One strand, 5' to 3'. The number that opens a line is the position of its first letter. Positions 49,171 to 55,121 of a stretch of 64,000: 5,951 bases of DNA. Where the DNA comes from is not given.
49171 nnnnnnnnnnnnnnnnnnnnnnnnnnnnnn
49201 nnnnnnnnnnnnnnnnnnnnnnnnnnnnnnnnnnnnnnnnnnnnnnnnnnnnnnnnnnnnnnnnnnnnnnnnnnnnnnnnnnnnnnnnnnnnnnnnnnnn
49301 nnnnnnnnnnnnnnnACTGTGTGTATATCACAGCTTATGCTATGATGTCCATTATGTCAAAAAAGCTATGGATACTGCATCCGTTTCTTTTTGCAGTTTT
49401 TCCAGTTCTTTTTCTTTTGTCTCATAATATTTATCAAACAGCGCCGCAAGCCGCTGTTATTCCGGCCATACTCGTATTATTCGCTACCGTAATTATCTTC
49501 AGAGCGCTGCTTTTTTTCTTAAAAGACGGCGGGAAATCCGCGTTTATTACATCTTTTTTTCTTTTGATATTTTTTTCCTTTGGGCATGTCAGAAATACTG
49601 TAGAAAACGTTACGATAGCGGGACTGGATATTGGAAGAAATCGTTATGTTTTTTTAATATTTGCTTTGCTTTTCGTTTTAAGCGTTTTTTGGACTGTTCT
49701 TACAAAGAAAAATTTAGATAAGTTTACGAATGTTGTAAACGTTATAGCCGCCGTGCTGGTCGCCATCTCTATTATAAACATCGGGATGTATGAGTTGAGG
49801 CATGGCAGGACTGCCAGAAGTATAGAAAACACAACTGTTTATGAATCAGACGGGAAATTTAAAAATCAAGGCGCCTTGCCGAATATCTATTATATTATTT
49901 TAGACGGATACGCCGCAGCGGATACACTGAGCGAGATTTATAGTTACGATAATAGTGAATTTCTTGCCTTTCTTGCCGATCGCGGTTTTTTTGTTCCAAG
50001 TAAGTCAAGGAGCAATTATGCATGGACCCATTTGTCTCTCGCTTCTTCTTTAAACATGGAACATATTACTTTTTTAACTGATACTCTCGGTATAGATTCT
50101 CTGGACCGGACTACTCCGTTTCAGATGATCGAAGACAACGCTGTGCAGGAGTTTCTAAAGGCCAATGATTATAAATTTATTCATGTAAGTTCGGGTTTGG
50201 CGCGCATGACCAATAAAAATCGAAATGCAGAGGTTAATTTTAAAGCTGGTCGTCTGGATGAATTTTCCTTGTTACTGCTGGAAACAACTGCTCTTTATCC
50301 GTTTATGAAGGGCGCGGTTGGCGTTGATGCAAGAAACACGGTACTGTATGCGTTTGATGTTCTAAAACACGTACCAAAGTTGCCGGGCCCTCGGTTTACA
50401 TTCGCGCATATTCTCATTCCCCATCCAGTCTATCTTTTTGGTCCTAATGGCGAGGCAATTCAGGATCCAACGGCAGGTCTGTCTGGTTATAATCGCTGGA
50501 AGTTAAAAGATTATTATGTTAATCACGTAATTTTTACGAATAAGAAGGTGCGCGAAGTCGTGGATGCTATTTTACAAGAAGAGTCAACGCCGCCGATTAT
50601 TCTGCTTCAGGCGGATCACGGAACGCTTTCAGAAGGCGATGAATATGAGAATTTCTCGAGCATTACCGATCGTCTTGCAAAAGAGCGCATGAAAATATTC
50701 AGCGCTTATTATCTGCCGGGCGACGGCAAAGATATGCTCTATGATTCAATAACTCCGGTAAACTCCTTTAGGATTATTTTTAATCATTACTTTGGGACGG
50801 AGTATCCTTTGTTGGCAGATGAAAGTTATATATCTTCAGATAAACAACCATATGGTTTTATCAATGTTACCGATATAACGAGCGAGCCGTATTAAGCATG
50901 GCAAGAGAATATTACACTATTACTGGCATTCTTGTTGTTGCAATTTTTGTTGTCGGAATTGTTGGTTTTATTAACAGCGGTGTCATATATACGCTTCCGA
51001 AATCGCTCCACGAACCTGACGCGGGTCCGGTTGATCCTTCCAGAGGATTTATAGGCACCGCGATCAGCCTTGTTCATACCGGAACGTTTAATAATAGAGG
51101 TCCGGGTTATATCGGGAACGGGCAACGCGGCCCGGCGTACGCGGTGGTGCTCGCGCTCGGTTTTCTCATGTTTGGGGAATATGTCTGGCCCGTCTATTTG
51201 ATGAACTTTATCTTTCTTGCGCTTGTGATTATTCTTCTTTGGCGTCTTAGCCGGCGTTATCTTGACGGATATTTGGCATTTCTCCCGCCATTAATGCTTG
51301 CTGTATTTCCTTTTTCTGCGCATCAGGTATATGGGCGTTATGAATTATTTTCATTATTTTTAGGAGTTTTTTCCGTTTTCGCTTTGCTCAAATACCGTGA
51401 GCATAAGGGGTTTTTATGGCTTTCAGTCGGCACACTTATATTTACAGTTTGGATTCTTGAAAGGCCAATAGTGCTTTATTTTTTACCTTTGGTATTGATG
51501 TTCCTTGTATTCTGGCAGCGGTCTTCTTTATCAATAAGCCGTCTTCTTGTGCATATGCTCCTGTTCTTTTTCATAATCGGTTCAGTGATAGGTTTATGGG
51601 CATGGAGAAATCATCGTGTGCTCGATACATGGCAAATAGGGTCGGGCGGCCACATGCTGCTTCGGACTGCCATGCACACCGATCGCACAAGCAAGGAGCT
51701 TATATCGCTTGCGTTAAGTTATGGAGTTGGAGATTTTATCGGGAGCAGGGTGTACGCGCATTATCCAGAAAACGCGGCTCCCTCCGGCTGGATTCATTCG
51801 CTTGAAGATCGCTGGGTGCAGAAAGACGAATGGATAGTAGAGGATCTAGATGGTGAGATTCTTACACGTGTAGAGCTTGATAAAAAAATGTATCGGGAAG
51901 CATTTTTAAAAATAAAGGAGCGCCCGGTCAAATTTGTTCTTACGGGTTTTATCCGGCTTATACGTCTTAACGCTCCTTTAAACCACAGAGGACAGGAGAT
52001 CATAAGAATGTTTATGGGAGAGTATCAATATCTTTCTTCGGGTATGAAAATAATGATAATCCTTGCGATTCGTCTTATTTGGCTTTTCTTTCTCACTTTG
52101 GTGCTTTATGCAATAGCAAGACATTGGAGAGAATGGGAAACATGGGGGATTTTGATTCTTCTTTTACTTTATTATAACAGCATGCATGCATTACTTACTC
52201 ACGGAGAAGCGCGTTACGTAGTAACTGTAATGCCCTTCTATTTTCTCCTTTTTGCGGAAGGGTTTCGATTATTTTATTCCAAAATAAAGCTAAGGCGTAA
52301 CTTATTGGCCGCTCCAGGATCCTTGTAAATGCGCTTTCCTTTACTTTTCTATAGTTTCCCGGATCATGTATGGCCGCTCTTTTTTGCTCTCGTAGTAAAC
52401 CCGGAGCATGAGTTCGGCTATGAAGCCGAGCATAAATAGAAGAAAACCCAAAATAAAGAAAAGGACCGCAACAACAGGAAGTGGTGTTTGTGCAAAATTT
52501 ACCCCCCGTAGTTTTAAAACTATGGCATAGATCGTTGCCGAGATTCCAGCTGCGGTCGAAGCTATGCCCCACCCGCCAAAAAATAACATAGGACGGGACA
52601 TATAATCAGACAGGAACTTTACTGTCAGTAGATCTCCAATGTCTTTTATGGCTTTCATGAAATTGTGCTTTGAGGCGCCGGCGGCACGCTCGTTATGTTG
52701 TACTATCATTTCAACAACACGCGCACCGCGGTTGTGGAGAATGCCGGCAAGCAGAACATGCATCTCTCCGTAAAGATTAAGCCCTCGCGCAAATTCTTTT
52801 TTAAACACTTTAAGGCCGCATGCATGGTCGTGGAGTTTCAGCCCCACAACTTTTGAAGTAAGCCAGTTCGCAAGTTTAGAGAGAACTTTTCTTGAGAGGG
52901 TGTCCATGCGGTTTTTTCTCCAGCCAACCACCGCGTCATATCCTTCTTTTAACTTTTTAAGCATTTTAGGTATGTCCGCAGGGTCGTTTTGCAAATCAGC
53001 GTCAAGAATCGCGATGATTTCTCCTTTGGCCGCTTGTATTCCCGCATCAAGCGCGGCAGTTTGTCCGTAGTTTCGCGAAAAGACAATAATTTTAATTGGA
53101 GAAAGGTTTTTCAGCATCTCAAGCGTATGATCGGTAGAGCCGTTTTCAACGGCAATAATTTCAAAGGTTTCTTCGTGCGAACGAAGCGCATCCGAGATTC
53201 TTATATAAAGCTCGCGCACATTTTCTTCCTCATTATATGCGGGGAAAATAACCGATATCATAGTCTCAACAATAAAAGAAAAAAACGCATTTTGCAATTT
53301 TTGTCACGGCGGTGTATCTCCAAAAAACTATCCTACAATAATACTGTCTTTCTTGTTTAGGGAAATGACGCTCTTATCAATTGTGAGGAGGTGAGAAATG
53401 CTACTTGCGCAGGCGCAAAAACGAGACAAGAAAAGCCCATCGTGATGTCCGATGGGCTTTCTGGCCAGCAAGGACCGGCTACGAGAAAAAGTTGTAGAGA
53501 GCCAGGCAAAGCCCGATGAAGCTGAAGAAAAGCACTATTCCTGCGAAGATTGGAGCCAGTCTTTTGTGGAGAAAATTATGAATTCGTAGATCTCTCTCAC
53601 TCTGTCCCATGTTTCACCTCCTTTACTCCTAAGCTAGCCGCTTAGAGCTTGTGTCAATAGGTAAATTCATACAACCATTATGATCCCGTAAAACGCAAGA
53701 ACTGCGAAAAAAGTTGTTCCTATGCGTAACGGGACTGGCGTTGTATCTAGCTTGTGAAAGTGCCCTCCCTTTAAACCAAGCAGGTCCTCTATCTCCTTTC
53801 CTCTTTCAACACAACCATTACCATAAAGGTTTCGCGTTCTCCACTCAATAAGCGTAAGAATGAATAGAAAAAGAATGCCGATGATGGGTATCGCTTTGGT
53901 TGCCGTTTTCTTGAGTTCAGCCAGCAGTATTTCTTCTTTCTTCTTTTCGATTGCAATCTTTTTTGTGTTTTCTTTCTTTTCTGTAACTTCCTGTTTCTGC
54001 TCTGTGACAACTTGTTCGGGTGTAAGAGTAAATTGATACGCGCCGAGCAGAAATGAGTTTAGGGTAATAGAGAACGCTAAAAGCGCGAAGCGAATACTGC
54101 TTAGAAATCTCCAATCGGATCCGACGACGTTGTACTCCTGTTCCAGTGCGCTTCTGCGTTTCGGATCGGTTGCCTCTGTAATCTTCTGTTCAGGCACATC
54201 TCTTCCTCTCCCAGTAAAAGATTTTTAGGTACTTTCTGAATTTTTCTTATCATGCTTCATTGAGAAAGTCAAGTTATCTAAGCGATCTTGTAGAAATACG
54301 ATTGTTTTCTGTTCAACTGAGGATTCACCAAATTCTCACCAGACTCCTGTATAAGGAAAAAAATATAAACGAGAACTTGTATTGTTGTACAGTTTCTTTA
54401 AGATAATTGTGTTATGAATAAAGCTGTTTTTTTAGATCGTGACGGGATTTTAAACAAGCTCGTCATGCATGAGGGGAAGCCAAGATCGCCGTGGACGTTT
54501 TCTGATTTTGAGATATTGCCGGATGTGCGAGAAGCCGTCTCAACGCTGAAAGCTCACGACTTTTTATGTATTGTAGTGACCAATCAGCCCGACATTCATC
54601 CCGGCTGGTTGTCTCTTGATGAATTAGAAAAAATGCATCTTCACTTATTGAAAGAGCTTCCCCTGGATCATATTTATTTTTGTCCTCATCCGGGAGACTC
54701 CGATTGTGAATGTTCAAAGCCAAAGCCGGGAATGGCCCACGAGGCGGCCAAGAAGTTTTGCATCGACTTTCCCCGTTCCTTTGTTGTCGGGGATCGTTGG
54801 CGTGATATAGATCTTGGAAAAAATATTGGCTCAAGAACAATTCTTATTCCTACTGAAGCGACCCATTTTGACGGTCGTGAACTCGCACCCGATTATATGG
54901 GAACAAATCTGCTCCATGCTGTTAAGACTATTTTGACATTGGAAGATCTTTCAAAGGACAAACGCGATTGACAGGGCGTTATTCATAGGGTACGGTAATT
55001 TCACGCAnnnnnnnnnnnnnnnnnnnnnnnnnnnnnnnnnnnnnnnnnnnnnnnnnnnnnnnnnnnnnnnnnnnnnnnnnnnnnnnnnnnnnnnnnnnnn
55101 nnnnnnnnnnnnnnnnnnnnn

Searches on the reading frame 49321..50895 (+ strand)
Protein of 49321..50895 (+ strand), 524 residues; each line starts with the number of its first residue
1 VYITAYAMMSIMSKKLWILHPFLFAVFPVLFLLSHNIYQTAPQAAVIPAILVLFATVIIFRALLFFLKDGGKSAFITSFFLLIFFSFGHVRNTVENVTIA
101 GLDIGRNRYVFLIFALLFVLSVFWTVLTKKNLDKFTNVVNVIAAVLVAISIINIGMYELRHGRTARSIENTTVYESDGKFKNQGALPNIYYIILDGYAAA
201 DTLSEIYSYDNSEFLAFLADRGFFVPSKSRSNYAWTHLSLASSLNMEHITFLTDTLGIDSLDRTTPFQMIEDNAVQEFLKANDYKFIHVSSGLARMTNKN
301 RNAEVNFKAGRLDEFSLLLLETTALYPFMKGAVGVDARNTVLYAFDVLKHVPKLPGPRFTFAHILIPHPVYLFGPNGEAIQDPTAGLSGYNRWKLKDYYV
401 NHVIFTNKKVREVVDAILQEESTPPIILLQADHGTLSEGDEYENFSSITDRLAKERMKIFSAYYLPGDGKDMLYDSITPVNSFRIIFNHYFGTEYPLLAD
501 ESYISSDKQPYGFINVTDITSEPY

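Call 7: search_protein_families(library=pfam, proteins=[window:49321-50895:+], max_evalue=0.01)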
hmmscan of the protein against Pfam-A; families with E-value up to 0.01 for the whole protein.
window:49321-50895:+ (524 aa): 1 family
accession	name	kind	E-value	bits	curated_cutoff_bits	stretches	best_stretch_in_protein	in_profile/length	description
PF00884.28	Sulfatase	-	0.0032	17.3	25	1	187-476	1-263/301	Sulfatase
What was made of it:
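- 49321..50895 (+): Paralogous alkaline-phosphatase-superfamily membrane enzyme, 524 aa. First gene of module e. PF00884 E 0.003, below the gathering score (call 7).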

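Call 10: search_protein_families(library=ncbifam, proteins=[window:49321-50895:+], max_evalue=0.001)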
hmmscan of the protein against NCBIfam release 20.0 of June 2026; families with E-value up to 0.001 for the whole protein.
window:49321-50895:+ (524 aa): 0 families

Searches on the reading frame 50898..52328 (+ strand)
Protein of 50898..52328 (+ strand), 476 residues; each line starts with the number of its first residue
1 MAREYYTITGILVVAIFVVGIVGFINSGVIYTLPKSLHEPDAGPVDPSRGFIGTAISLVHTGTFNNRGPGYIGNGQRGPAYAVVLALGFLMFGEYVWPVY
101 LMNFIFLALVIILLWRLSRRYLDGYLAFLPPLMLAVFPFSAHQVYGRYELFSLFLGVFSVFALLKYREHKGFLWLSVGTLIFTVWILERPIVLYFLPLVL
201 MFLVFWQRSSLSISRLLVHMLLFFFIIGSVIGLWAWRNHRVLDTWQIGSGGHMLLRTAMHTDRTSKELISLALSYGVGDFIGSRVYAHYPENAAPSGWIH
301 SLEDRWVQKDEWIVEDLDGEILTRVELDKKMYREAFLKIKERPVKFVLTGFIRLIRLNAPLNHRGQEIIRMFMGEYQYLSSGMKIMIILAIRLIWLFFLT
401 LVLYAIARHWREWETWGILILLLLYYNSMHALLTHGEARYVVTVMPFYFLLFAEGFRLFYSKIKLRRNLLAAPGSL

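Call 3: search_protein_families(library=pfam, proteins=[window:50898-52328:+], max_evalue=0.01)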
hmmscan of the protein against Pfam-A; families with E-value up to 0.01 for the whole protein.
window:50898-52328:+ (476 aa): 1 family
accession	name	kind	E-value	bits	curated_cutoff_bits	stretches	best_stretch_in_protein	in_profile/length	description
PF13231.12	PMT_2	-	9e-08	32.9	26.1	1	77-232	2-158/160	Dolichyl-phosphate-mannose-protein mannosyltransferase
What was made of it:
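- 50898..52328 (+): GT-C (PMT_2), 476 aa, paralog of 44889. Keeps one loop-1 Asp (D46) and an aromatic residue. PF13231 9e-8 (call 3).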

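Call 11: search_protein_families(library=ncbifam, proteins=[window:50898-52328:+], max_evalue=0.001)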
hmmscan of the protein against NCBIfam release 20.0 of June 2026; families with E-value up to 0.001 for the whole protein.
window:50898-52328:+ (476 aa): 0 families

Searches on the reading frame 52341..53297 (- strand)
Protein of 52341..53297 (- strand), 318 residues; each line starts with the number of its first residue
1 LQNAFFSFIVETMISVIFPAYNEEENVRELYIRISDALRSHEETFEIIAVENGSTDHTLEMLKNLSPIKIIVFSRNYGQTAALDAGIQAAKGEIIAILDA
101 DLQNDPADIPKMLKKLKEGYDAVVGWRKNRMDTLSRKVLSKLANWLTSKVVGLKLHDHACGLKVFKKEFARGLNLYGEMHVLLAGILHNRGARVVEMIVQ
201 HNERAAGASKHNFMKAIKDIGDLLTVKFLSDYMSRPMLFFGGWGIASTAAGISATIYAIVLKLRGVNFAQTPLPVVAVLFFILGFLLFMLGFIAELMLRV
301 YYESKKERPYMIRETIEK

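Call 3: search_protein_families(library=pfam, proteins=[window:52341-53297:-], max_evalue=0.01)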
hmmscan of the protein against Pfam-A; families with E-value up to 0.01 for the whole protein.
window:52341-53297:- (318 aa): 4 families
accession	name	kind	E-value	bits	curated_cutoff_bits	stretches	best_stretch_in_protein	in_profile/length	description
PF00535.33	Glycos_transf_2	-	4.3e-32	111.8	23.3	1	15-168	1-162/168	Glycosyl transferase family 2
PF10111.15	Glyco_tranf_2_2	-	7.8e-10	39.1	27.3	1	15-127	1-122/276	Glycosyltransferase like family 2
PF13641.12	Glyco_tranf_2_3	-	8.1e-06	26.5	27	1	14-135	3-129/230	Glycosyltransferase like family 2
PF13704.12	Glyco_tranf_2_4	-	0.0028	18.5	27.5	1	46-101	21-81/98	Glycosyl transferase family 2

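Call 10: search_protein_families(library=ncbifam, proteins=[window:52341-53297:-], max_evalue=0.001)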
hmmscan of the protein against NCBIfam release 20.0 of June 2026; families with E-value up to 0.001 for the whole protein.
window:52341-53297:- (318 aa): 19 families
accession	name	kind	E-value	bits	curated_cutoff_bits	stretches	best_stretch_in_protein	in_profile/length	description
NF007986.1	PRK10714.1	equivalog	1.2e-49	169.1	529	1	14-317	8-313/316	undecaprenyl-phosphate 4-deoxy-4-formamido-L-arabinose transferase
NF047588.1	GlcsyltransPgfSStrep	equivalog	3.5e-38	131.6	500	1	14-315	3-305/308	glycosyltransferase PgfS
TIGR04182.1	glyco_TIGR04182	equivalog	1.6e-26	93.4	325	1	14-305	2-290/293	S-layer glycoprotein N-glycosyltransferase AglJ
NF058614.1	PPMAGASynPpgS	equivalog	2.9e-17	62.8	370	1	16-176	4-168/226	polyprenyl-phospho-N-acetylgalactosaminyl synthase PpgS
TIGR03937.1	PgaC_IcaA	equivalog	7.2e-16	58.1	422.3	1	12-125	45-161/407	poly-beta-1,6-N-acetyl-D-glucosamine synthase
TIGR04283.1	glyco_like_mftF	equivalog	4.5e-13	49.3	182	1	14-133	1-113/221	TIGR04283 family arsenosugar biosynthesis glycosyltransferase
NF041391.1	DPhHxTase_Halo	equivalog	1.2e-12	47.3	375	1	20-213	3-194/213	dolichyl-phosphate hexose transferase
NF041875.1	EPS_EpsD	equivalog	1.7e-12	47.4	370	1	14-124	1-112/325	exopolysaccharide biosynthesis glycosyltransferase EpsD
TIGR03965.1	mycofact_glyco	equivalog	1.9e-10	40.2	280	1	14-125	76-188/467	mycofactocin biosynthesis glycosyltransferase MftF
NF007482.0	PRK10073.1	equivalog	1.9e-10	40.2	423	1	12-108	6-102/334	glycosyltransferase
NF047683.1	TeichurnBiosyTuaG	equivalog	2.3e-10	40.5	400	1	12-118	6-113/252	teichuronic acid biosynthesis protein TuaG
NF010496.0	PRK13915.1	equivalog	2.4e-10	40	262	1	11-113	30-139/307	glucosyl-3-phosphoglycerate synthase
NF038302.1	EPS_HpsE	equivalog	3.6e-08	32.8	300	1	14-103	3-98/307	hormogonium polysaccharide biosynthesis glycosyltransferase HpsE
TIGR04009.1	wcaE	equivalog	7.7e-06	25.4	369.2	1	13-115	2-108/248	colanic acid biosynthesis glycosyltransferase WcaE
NF050050.1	ProtGlycPglI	equivalog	9.1e-06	25.3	500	1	13-126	3-118/306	GalNAc(5)-diNAcBac-PP-undecaprenol beta-1,3-glucosyltransferase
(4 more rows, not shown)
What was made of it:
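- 52341..53297 (-): Full-length ArnC/GtrB-type Pren-P GT2, 318 aa, 'DADLQ', two C-terminal TM helices. Convergent with 50898. NCBIfam ArnC 1e-49 (call 10).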

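Call 14: search_solved_structures(query=window:52341-53297:-, max_evalue=0.00001)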
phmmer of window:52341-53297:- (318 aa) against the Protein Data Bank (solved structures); distinct sequences matched with E-value up to 0.00001: 11.
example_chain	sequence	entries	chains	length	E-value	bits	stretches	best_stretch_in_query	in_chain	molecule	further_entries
9hwj_A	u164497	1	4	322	4.3e-44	154.1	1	13-316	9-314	Undecaprenyl-phosphate 4-deoxy-4-formamido-L-arabinose transferase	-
9bhc_C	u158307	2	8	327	1.6e-43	152.2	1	13-316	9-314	Undecaprenyl-phosphate 4-deoxy-4-formamido-L-arabinose transferase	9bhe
8vxh_A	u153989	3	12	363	1.8e-43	152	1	12-316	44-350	Undecaprenyl-phosphate 4-deoxy-4-formamido-L-arabinose transferase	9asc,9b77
5eke_A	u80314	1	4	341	2.4e-30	109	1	2-312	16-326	Uncharacterized glycosyltransferase sll0501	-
5ekp_C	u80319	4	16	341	2.9e-30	108.7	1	2-312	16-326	Uncharacterized glycosyltransferase sll0501 | Glycosyltransferase sll0501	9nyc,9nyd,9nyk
9nye_A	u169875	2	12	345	3e-30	108.7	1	2-312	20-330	Glycosyltransferase sll0501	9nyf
5mlz_A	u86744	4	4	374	3.9e-23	85.3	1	11-211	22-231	Dolichol monophosphate mannose synthase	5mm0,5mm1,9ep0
2z87_A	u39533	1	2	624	2.5e-09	40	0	14-139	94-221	Chondroitin synthase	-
2z86_A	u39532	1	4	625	2.5e-09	40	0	14-139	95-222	Chondroitin synthase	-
6p61_A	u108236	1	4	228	2e-07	33.7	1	13-123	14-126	Glycosyltransferase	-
5hea_A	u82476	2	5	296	3.1e-06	29.8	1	13-101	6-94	Putative glycosyltransferase (GalT1)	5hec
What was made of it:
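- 52341..53297 (-): PDB ArnC 9hwj E 4e-44 over residues 13-316; GtrB 2e-30 (call 14).
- Closest known: GtrA/GtrB/GtrC O-antigen glucosylation. Same: GT2_52341 has the full GtrB/ArnC architecture (call 14).
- Closest known: ArnC/ArnT. Same: It is the best solved relative of GT2_52341 (E 4e-44, call 14).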

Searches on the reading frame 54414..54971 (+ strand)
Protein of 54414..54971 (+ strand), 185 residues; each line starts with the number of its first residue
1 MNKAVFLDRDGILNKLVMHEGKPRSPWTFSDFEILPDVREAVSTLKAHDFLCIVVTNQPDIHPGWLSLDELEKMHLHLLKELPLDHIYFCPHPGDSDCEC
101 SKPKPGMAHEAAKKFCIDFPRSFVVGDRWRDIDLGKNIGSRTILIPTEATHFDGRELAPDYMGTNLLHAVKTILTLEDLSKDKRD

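Call 7: search_protein_families(library=pfam, proteins=[window:54414-54971:+], max_evalue=0.01)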
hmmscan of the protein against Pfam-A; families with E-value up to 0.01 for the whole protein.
window:54414-54971:+ (185 aa): 4 families
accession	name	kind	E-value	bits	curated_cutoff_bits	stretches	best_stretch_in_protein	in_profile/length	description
PF13242.12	Hydrolase_like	-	3.3e-12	46.6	22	1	100-166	2-72/75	HAD-hyrolase-like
PF00702.32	Hydrolase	-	6.7e-08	33.6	26.4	1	33-139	98-191/191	haloacid dehalogenase-like hydrolase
PF13419.12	HAD_2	-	2e-07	31.8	23.8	1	32-144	78-177/178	Haloacid dehalogenase-like hydrolase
PF08645.17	PNK3P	-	8.1e-05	22.8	22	1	24-127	24-125/161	Polynucleotide kinase 3 phosphatase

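Call 41: search_protein_families(library=ncbifam, proteins=[window:54414-54971:+], max_evalue=1e-10)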
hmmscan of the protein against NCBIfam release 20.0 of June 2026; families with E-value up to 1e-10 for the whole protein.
window:54414-54971:+ (185 aa): 8 families
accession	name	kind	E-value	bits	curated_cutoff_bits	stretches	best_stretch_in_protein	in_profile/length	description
NF006506.0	PRK08942.1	equivalog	2e-32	112.2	178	1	1-157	2-159/182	D-glycero-beta-D-manno-heptose 1,7-bisphosphate 7-phosphatase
TIGR01656.1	Histidinol-ppas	subfamily_domain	1.8e-30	105.8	84.15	1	3-146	1-147/149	histidinol-phosphate phosphatase domain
NF005264.0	PRK06769.1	equivalog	8.2e-29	100.6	217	1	3-175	5-173/175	HAD-IIIA family hydrolase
TIGR01662.1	HAD-SF-IIIA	subfamily_domain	1.9e-25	89.6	44.6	1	3-146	1-139/141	HAD-IIIA family hydrolase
TIGR00213.1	GmhB_yaeD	subfamily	9.2e-23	80.8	149.6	1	2-139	1-145/176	D-glycero-beta-D-manno-heptose 1,7-bisphosphate 7-phosphatase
NF050049.1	HBPPhtaseGmhB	domain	1.4e-22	80.3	250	1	2-145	3-143/171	D-glycero-alpha-D-manno-heptose-1,7-bisphosphate 7-phosphatase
NF003937.0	PRK05446.1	equivalog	1.3e-17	63.8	443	1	1-151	2-154/355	bifunctional histidinol-phosphatase/imidazoleglycerol-phosphate dehydratase HisB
TIGR01261.1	hisB_Nterm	equivalog_domain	4.1e-16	58.9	140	1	2-148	1-149/161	histidinol-phosphatase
